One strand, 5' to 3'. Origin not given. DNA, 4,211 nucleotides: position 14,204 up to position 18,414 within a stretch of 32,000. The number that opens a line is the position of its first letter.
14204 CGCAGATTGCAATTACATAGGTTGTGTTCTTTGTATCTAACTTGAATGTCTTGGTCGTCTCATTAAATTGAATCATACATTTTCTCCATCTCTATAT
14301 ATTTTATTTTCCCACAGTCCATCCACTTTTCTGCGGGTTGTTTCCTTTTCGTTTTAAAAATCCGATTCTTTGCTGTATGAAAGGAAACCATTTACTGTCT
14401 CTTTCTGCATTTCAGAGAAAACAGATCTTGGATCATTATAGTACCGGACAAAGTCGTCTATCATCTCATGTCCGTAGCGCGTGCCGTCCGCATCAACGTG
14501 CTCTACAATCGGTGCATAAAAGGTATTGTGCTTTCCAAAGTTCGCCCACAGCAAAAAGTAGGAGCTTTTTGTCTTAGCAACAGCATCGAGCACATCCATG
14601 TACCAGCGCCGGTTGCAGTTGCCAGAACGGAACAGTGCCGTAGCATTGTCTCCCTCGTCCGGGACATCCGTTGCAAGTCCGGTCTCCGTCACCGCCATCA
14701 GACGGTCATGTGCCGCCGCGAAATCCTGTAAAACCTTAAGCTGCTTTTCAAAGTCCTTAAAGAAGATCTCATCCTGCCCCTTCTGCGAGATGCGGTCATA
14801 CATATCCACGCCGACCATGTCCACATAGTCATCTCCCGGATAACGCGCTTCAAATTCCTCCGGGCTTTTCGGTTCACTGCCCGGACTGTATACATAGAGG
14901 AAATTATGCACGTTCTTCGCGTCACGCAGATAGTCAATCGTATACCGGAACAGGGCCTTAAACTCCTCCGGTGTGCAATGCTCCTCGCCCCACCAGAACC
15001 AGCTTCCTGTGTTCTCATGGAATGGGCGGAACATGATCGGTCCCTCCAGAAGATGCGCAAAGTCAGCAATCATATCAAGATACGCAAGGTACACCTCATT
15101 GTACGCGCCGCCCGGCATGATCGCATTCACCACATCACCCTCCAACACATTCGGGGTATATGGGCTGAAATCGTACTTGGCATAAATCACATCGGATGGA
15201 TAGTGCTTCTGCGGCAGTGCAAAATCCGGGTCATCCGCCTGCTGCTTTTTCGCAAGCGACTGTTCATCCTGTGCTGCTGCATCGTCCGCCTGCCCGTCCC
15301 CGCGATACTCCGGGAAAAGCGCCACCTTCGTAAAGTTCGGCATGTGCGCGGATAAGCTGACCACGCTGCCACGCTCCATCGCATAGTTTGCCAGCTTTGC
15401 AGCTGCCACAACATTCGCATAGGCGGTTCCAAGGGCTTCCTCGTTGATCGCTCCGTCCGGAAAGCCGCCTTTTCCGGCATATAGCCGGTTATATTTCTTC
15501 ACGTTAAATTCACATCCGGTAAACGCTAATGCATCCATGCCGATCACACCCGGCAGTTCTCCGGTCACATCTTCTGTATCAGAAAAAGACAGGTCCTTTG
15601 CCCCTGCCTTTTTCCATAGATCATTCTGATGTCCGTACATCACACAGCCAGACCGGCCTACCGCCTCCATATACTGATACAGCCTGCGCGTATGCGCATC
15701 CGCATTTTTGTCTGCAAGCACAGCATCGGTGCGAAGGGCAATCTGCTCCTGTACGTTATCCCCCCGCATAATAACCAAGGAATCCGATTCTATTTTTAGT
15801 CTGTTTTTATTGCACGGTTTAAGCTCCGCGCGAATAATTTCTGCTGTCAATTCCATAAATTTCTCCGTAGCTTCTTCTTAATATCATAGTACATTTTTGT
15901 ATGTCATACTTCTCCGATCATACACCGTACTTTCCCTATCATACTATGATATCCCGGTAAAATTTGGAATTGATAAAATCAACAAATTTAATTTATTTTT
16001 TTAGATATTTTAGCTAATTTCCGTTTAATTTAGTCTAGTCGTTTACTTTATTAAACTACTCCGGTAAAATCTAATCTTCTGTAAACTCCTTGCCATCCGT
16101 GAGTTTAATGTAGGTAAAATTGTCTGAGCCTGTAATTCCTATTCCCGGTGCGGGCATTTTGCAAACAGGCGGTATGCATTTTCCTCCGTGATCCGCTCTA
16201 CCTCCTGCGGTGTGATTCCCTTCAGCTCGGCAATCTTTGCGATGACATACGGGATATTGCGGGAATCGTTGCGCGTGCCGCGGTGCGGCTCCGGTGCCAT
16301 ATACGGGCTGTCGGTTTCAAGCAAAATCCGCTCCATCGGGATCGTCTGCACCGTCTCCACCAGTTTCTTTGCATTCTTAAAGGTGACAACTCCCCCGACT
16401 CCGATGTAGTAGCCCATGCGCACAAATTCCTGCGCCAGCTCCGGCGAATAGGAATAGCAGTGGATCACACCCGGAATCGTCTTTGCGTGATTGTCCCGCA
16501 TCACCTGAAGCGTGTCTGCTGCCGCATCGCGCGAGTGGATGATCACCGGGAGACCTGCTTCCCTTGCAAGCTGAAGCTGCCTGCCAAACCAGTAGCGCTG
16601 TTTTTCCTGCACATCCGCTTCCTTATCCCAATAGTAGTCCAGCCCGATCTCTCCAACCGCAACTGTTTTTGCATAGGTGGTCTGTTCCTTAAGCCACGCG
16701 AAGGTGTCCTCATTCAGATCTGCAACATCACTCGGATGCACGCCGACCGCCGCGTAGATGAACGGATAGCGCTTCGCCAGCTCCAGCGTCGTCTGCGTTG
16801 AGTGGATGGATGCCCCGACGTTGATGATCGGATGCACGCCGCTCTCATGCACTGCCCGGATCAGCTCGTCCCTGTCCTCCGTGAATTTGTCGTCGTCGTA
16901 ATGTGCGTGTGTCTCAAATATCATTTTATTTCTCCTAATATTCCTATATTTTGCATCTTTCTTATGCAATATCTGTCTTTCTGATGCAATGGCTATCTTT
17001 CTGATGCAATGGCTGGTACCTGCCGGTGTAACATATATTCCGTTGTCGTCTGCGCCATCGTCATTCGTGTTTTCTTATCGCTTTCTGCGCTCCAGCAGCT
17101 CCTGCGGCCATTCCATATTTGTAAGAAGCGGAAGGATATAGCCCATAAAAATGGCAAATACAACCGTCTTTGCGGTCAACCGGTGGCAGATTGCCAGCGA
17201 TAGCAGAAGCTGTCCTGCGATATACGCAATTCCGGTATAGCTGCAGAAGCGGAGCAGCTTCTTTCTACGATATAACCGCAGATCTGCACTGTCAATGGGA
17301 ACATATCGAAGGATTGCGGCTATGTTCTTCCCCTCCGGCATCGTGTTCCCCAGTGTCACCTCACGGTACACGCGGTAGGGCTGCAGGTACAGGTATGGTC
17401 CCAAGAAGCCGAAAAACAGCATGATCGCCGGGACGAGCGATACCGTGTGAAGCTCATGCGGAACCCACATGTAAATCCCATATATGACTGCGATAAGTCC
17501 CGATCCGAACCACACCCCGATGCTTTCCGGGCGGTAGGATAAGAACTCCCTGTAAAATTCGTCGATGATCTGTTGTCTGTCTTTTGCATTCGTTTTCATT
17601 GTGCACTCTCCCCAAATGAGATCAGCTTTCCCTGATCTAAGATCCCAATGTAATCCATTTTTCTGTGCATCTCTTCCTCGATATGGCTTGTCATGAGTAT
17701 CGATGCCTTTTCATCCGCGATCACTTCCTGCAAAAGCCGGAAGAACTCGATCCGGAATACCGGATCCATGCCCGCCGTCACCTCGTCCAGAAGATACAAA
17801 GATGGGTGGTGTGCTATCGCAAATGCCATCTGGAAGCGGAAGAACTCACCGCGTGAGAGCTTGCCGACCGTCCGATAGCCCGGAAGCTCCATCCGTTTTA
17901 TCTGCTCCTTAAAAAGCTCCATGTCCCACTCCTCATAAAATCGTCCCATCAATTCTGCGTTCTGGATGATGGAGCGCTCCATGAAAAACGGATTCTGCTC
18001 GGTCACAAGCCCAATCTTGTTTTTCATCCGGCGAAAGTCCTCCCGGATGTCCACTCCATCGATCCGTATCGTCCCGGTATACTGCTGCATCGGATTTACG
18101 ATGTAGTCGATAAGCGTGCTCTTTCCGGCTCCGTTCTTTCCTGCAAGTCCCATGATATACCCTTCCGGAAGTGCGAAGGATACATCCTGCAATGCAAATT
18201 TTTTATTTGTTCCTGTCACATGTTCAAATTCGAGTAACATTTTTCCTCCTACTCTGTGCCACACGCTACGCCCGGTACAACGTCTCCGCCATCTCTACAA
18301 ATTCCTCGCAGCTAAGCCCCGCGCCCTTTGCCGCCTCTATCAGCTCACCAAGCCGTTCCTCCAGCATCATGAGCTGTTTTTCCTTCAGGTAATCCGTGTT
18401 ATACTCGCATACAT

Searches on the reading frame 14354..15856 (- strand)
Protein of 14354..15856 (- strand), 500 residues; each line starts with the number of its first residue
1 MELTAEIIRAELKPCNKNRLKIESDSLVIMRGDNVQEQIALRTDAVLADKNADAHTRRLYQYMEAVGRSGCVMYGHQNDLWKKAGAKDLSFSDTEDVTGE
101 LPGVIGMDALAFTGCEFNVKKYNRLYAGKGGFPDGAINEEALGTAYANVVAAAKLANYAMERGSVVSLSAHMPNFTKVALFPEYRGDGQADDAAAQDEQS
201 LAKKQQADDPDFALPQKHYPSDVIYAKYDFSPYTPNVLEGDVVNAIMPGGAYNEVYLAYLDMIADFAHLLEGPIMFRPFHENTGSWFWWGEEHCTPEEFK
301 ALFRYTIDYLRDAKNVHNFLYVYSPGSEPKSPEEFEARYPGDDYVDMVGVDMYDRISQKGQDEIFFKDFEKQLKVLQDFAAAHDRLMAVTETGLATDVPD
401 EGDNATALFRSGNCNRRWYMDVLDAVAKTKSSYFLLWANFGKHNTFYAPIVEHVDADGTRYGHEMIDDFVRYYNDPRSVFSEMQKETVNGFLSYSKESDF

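Call 77: search_protein_families(library=pfam, proteins=[window:14354-15856:-], max_evalue=0.00001)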
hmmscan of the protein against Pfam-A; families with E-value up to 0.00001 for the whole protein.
window:14354-15856:- (500 aa): 1 family
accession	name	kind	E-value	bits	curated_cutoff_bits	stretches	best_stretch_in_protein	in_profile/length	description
PF02156.21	Glyco_hydro_26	-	8.2e-38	130.9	20.2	1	247-355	124-232/311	Glycosyl hydrolase family 26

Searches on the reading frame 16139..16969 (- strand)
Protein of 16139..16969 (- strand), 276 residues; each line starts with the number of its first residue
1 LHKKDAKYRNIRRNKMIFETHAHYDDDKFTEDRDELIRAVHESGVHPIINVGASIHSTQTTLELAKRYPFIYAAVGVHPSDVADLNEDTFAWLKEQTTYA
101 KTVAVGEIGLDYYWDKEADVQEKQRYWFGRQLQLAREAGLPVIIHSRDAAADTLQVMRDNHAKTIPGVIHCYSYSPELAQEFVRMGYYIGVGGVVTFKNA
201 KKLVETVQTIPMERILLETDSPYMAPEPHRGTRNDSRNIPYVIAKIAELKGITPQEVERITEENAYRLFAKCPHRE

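Call 77: search_protein_families(library=pfam, proteins=[window:16139-16969:-], max_evalue=0.00001)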
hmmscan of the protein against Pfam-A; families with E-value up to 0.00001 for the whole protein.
window:16139-16969:- (276 aa): 2 families
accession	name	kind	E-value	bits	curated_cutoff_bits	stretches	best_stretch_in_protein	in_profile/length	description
PF01026.27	TatD_DNase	-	1e-87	294.2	27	1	20-269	3-252/253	TatD related DNase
PF04909.20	Amidohydro_2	-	9.6e-08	32.5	26.4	1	88-269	93-287/289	Amidohydrolase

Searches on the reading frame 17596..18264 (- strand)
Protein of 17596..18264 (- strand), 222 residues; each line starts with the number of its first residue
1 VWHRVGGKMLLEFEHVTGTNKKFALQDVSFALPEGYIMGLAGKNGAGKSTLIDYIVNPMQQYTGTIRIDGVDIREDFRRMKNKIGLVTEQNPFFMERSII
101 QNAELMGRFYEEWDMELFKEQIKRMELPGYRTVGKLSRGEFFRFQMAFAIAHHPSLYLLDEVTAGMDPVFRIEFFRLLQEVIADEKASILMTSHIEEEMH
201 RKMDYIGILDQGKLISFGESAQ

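Call 77: search_protein_families(library=pfam, proteins=[window:17596-18264:-], max_evalue=0.00001)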
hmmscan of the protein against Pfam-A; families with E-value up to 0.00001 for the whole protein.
window:17596-18264:- (222 aa): 3 families
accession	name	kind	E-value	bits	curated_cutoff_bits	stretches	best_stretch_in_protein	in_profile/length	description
PF00005.33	ABC_tran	-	1.6e-23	84.3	25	1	25-164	1-137/137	ABC transporter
PF13304.12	AAA_21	-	2.9e-10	41.2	27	0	141-195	245-299/304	AAA domain, putative AbiEii toxin, Type IV TA system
PF02463.25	SMC_N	-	8.7e-07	29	40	0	135-210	136-213/220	RecF/RecN/SMC N terminal domain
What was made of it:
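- On CUT1-type SBP-dependent ABC importer: The two ABC_tran ORFs at 17596-18264 and 19414-20268 belong to other units (call 77).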
